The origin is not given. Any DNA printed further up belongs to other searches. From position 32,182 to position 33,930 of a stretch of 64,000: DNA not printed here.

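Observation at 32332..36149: Operon of an anchored surface protein, GT2, radical SAM/SPASM and B12-radical SAM: possible post-translational maturation system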

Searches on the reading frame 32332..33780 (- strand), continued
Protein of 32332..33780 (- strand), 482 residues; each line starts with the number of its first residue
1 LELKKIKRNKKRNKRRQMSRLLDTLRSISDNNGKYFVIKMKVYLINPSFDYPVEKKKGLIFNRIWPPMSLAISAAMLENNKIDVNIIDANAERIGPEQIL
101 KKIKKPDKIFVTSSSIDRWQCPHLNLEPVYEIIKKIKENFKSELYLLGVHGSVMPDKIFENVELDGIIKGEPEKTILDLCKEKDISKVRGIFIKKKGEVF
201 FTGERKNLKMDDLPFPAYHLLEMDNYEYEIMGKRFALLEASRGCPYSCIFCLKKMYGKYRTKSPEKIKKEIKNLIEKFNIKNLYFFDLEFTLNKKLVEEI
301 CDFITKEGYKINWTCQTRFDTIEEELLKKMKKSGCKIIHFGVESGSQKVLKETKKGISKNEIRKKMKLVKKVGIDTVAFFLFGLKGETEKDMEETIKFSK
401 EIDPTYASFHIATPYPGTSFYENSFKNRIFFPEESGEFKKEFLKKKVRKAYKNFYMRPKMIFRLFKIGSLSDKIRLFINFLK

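Call 12: find_encoding_contigs(protein=P0069, flank=8000, max_places=2)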
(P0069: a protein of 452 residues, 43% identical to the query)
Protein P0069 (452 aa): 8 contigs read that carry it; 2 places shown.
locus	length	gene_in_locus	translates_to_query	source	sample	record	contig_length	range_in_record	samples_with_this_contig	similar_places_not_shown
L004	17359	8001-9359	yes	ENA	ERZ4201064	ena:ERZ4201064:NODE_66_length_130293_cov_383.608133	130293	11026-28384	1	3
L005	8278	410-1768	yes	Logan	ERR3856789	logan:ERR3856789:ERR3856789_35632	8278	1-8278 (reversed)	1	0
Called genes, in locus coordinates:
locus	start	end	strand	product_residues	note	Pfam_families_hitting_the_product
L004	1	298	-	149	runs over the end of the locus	-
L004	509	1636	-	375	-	PF13439:Glyco_transf_4 (weak), PF13579:Glyco_trans_4_4, PF00534:Glycos_transf_1, PF13692:Glyco_trans_1_4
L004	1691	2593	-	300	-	-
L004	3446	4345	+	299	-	-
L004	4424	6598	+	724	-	PF10131:PTPS_related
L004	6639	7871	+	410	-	PF07592:DDE_Tnp_ISAZ013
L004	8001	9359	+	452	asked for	PF04055:Radical_SAM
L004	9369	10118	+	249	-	PF00535:Glycos_transf_2, PF13641:Glyco_tranf_2_3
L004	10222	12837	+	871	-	PF07691:PA14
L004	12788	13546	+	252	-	PF13641:Glyco_tranf_2_3, PF00535:Glycos_transf_2, PF10111:Glyco_tranf_2_2 (weak)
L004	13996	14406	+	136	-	-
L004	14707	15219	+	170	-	PF09721:Exosortase_EpsH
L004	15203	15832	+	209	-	-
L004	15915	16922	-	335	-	PF00535:Glycos_transf_2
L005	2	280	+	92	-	?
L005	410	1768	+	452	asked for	PF04055:Radical_SAM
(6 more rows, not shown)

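Call 13: find_encoding_contigs(protein=P0001, flank=10000, max_places=2)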
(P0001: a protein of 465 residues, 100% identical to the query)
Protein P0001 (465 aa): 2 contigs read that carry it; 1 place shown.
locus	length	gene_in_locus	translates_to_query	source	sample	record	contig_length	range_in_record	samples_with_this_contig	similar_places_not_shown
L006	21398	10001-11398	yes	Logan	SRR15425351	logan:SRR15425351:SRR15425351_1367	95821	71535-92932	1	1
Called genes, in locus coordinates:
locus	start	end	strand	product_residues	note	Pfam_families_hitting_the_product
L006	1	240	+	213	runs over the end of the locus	-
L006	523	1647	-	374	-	PF00091:Tubulin, PF12327:FtsZ_C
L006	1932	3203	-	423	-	PF00324:AA_permease, PF03845:Spore_permease (weak), PF13520:AA_permease_2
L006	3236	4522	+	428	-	PF01336:tRNA_anti-codon, PF00152:tRNA-synt_2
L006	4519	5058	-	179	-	PF01300:Sua5_yciO_yrdC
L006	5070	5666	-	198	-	PF00702:Hydrolase, PF13419:HAD_2, PF03031:NIF (weak)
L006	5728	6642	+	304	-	PF23023:Anti-Pycsar_Apyc1, PF00753:Lactamase_B, PF12706:Lactamase_B_2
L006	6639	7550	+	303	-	PF04055:Radical_SAM, PF08608:Wyosine_form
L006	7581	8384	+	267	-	-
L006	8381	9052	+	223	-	PF00535:Glycos_transf_2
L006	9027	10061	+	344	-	PF04055:Radical_SAM, PF13186:SPASM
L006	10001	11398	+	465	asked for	PF02310:B12-binding (weak), PF04055:Radical_SAM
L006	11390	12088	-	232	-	PF00535:Glycos_transf_2, PF13641:Glyco_tranf_2_3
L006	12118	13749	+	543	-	PF01663:Phosphodiest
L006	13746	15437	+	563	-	PF13231:PMT_2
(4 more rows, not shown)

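Call 14: find_encoding_contigs(protein=P0034, flank=8000, max_places=1)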
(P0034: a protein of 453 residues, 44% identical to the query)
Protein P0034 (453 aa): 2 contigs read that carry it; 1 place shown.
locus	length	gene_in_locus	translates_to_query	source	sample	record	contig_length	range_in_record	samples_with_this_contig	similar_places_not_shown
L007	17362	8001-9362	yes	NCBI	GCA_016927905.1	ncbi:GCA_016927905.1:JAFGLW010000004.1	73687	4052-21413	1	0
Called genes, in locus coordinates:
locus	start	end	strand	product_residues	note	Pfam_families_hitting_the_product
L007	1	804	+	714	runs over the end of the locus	-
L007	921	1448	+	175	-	-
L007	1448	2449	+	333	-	PF13421:Band_7_1, PF01145:Band_7, PF13240:Zn_Ribbon_1 (weak)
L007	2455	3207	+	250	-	-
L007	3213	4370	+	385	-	-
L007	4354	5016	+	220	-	-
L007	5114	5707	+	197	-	PF16697:Yop-YscD_cpl, PF00498:FHA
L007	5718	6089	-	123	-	PF13187:Fer4_9 (faint), PF13237:Fer4_10 (faint), PF00037:Fer4 (weak), PF12797:Fer4_2 (faint), PF14697:Fer4_21 (weak), PF12838:Fer4_7 (weak), PF00037:Fer4 (weak), PF12837:Fer4_6 (weak), +2 more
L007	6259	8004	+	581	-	PF00884:Sulfatase, PF01663:Phosphodiest (weak)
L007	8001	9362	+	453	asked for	PF02310:B12-binding (weak), PF04055:Radical_SAM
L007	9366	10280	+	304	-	PF13489:Methyltransf_23, PF08241:Methyltransf_11, PF08242:Methyltransf_12 (weak), PF13649:Methyltransf_25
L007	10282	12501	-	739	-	PF00637:Clathrin (faint), PF07719:TPR_2 (faint), PF10602:RPN7 (faint), PF14938:SNAP, PF23774:TPR_GEMI5 (weak), PF24762:TPR_IF140-IFT172 (weak), PF00069:Pkinase, PF07714:PK_Tyr_Ser-Thr, +6 more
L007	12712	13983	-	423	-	PF02403:Seryl_tRNA_N, PF00587:tRNA-synt_2b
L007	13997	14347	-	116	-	PF02261:Asp_decarbox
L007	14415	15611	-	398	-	PF00365:PFK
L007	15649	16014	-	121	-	PF07238:PilZ (weak)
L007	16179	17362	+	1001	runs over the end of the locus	PF01650:Peptidase_C13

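Call 22: find_related_loci(query=A1, collection=genome_contigs, flank=10000)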
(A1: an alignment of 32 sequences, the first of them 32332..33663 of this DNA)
Query A1 (443 aa) in genome_contigs; peptide patterns used: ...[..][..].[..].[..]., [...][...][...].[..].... (x = any residue, [..] = any of these).
336 stretches matched a pattern; 307 encode a relative of the query (tblastn E <= 1e-3); the best 80 are kept; 80 distinct loci.
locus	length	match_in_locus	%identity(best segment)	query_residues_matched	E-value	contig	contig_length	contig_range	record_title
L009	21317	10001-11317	49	2-428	4e-147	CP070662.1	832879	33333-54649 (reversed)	MAG: archaeon isolate bin779 chromosome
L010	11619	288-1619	51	2-443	1e-146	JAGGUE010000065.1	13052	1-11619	MAG: Candidatus Aenigmatarchaeota archaeon isolate AUK066 PB_MBMC_020_c_000000000013, whole genome shotgun sequence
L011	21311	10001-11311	50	2-442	3e-144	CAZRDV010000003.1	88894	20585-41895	MAG TPA_asm: uncultured archaeon isolate SRP214966_co4_414 genome assembly, contig: NODE_86_length_88894_cov_13.712773,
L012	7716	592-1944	49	1-442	7e-138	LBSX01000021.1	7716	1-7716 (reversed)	MAG: Candidatus Magasanikbacteria bacterium GW2011_GWC2_37_14 US42_C0021, whole genome shotgun sequence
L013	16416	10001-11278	47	2-423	3e-136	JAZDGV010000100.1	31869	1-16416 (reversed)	MAG: Candidatus Aenigmatarchaeota archaeon isolate MEGAHIT-group-0.285 k141_709213, whole genome shotgun sequence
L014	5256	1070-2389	45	3-442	3e-136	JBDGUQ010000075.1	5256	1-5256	MAG: Candidatus Aenigmatarchaeota archaeon isolate DAN-LK4-188_58C1R c_000000076700, whole genome shotgun sequence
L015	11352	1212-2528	51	2-443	6e-135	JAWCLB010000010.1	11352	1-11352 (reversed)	MAG: Candidatus Aenigmatarchaeota archaeon isolate JZ-2_201705_bins_164 JZ-2_201705_bins_164_scaffold_10, whole genome s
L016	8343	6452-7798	44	1-443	4e-135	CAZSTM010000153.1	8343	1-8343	MAG TPA_asm: uncultured Gemmatimonadales bacterium isolate SRP214966_co2_433 genome assembly, contig: NODE_15755_length_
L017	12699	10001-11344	43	1-443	5e-134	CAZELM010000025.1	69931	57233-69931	MAG TPA_asm: uncultured bacterium isolate binchicken_co115_84 genome assembly, contig: NODE_739_length_69931_cov_146.342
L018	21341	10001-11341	41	1-442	6e-133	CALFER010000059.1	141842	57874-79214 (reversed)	MAG TPA_asm: uncultured bacterium isolate SRR3330210_bin.56_CONCOCT_v1.1_MAG genome assembly, contig: ERZ724080.125, who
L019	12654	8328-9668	47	2-443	6e-132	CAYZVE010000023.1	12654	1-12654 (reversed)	MAG TPA_asm: uncultured archaeon isolate binchicken_co387_541 genome assembly, contig: NODE_6234_length_12654_cov_13.780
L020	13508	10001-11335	43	1-443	2e-131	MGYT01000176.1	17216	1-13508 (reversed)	MAG: Gammaproteobacteria bacterium RIFCSPLOWO2_02_FULL_61_13 rifcsplowo2_02_scaffold_8801, whole genome shotgun sequence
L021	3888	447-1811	43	2-443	9e-134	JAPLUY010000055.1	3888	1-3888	MAG: Candidatus Aenigmatarchaeota archaeon isolate LacPavin_0920_SED3_MAG_58_13 LacPavin_0920_SED3_scaffold_1913797, who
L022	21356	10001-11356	44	1-442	1e-130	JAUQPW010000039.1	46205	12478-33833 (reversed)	MAG: bacterium isolate JZ-2.bins.100.201901 NODE_1367_length_46205_cov_1.527996, whole genome shotgun sequence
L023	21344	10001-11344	42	1-443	1e-130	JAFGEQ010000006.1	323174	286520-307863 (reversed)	MAG: candidate division CSSED10-310 bacterium isolate Zod_Metabat.1246 k87_2638043, whole genome shotgun sequence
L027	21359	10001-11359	42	1-443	2e-129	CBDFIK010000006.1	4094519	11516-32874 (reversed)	MAG: Bryobacterales bacterium isolate ee5020dd-fb21-4a65-a252-f506cf0156f0 genome assembly, contig: contig_6, whole geno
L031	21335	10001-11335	41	1-443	2e-128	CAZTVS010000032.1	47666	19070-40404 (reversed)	MAG TPA_asm: uncultured Acidobacteriota bacterium isolate binchicken_co20_43 genome assembly, contig: NODE_1743_length_4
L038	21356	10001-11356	43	1-443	1e-127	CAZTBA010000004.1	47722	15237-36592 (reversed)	MAG TPA_asm: uncultured bacterium isolate SRP323688_co1_241 genome assembly, contig: NODE_1412_length_47722_cov_6.413892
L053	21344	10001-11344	42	2-443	3e-124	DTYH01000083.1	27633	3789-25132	MAG TPA_asm: Desulfobacterales bacterium isolate UWMA-0216 k99_1641168, whole genome shotgun sequence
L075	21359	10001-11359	41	1-443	2e-121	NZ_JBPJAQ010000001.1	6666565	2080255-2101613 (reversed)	Paludibaculum fermentans strain T20B24 1, whole genome shotgun sequence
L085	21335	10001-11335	43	1-443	7e-120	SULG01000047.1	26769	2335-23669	MAG: Candidatus Jettenia ecosi isolate J2 contig00131, whole genome shotgun sequence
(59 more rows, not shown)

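Call 28: search_protein_families(library=pfam, proteins=[L020:6918-10001:+, L053:7256-9964:+, L085:7024-9714:+, L010:2914-5025:-, L013:12097-14232:-, L053:5694-6515:+, L085:5877-6686:+, L010:5022-5816:-, L031:5882-6817:+, L011:12061-13677:-], max_evalue=0.01)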
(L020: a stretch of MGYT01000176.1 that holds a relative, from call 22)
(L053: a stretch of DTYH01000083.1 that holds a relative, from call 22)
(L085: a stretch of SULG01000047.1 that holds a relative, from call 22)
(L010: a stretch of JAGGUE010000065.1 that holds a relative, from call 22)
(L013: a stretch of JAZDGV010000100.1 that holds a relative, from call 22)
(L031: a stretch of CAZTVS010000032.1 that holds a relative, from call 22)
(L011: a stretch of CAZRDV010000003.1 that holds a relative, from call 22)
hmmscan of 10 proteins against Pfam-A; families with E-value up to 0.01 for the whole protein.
L020:6918-10001:+ (1027 aa): 14 families
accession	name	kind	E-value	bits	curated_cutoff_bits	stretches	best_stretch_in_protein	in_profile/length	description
PF10131.15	PTPS_related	-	8.1e-36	124.1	26.4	1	86-538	1-441/621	6-pyruvoyl-tetrahydropterin synthase related domain; membrane protein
PF13174.12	TPR_6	-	4.3e-19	68.2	26.3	1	806-837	2-33/33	Tetratricopeptide repeat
PF13525.12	YfiO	-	7.7e-12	45.8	25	1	919-1026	19-137/203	Outer membrane lipoprotein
PF13428.12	TPR_14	-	2.4e-10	40.5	23.5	0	806-838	3-35/44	Tetratricopeptide repeat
PF13371.12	TPR_9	-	7e-08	32.8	35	0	953-1018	6-68/73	Tetratricopeptide repeat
PF13432.12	TPR_16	-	2.2e-07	31.7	32.7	1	771-837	1-64/65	Tetratricopeptide repeat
PF14559.12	TPR_19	-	1.7e-06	28.7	25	1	784-837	8-58/68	Tetratricopeptide repeat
PF07719.23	TPR_2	-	1.8e-06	28.1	27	0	769-799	3-33/34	Tetratricopeptide repeat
PF12895.13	ANAPC3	-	2.8e-05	24.7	27.2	0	942-1004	23-81/82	Anaphase-promoting complex, cyclosome, subunit 3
PF00515.34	TPR_1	-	0.00015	21.8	27.8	0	979-1011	1-33/34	Tetratricopeptide repeat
PF13424.12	TPR_12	-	0.00017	22.1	30.1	0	771-835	7-76/77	Tetratricopeptide repeat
PF13181.12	TPR_8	-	0.00076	19.9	25.7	0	769-799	3-33/34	Tetratricopeptide repeat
PF13512.12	TPR_18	-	0.0018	18.9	21.9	0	916-994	21-99/145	Tetratricopeptide repeat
PF21545.3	T7SS_EccA1_N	-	0.0039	16.9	27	0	780-867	112-194/272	T7SS, ESX-1 secretion system protein EccA1, N-terminal domain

L053:7256-9964:+ (902 aa): 12 families
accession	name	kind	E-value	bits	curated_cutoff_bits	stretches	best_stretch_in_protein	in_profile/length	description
PF10131.15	PTPS_related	-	3.9e-37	128.5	26.4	1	84-537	1-431/621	6-pyruvoyl-tetrahydropterin synthase related domain; membrane protein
PF13174.12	TPR_6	-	5.1e-13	49.2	26.3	1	849-880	1-32/33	Tetratricopeptide repeat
PF07719.23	TPR_2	-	1.3e-12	47.3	27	1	776-801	3-28/34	Tetratricopeptide repeat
PF13525.12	YfiO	-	4.4e-11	43.4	25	1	772-895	3-137/203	Outer membrane lipoprotein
PF13428.12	TPR_14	-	4.3e-09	36.6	23.5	0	781-810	8-37/44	Tetratricopeptide repeat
PF14559.12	TPR_19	-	1e-08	35.8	25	1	822-884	2-62/68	Tetratricopeptide repeat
PF13181.12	TPR_8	-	2e-07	31.1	25.7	0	775-798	2-25/34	Tetratricopeptide repeat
PF00515.34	TPR_1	-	4e-07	30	27.8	0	777-795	4-22/34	Tetratricopeptide repeat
PF13432.12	TPR_16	-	4.3e-06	27.5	32.7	1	818-881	4-64/65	Tetratricopeptide repeat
PF13371.12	TPR_9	-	2e-05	24.9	35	0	818-847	36-65/73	Tetratricopeptide repeat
PF13424.12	TPR_12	-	8.5e-05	23.1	30.1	1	774-836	3-70/77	Tetratricopeptide repeat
PF12895.13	ANAPC3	-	0.00012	22.8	27.2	0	770-836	19-81/82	Anaphase-promoting complex, cyclosome, subunit 3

L085:7024-9714:+ (896 aa): 4 families
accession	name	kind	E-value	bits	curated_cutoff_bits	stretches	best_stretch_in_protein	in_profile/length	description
PF10131.15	PTPS_related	-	3.3e-37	128.7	26.4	1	84-542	3-443/621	6-pyruvoyl-tetrahydropterin synthase related domain; membrane protein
PF13174.12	TPR_6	-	1.1e-08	35.6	26.3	0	811-843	1-33/33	Tetratricopeptide repeat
PF13525.12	YfiO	-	0.00026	21.3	25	1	771-856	3-88/203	Outer membrane lipoprotein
PF00515.34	TPR_1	-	0.00067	19.8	27.8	0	776-796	4-24/34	Tetratricopeptide repeat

L010:2914-5025:- (703 aa): 1 family
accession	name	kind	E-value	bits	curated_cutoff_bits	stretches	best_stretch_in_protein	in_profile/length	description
PF10131.15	PTPS_related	-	1.5e-44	152.9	26.4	1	81-558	1-475/621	6-pyruvoyl-tetrahydropterin synthase related domain; membrane protein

L013:12097-14232:- (711 aa): 1 family
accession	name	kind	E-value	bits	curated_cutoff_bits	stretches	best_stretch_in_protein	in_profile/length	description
PF10131.15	PTPS_related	-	3.3e-38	132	26.4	1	103-599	1-479/621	6-pyruvoyl-tetrahydropterin synthase related domain; membrane protein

L053:5694-6515:+ (273 aa): 1 family
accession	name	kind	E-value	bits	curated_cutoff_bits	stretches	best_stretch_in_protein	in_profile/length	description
PF07705.17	CARDB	-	1.2e-05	25.9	22.7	1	38-114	10-84/101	CARDB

L085:5877-6686:+ (269 aa): 1 family
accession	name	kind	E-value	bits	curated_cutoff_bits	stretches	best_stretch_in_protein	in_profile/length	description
PF07705.17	CARDB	-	0.0069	17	22.7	0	35-107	16-86/101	CARDB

L010:5022-5816:- (264 aa): 1 family
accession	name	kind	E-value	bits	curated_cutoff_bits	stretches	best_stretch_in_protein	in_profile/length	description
PF10633.15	NPCBM_assoc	-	0.003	18.1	24.4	0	38-98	8-70/78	NPCBM-associated, NEW3 domain of alpha-galactosidase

L031:5882-6817:+ (311 aa): 1 family
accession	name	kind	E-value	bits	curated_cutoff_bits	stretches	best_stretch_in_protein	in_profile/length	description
PF07705.17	CARDB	-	3.2e-05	24.5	22.7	1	67-139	17-87/101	CARDB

L011:12061-13677:- (538 aa): 1 family
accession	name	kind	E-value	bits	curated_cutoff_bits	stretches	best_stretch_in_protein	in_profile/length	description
PF13231.12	PMT_2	-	4e-05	24.3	26.1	1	77-216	12-154/160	Dolichyl-phosphate-mannose-protein mannosyltransferase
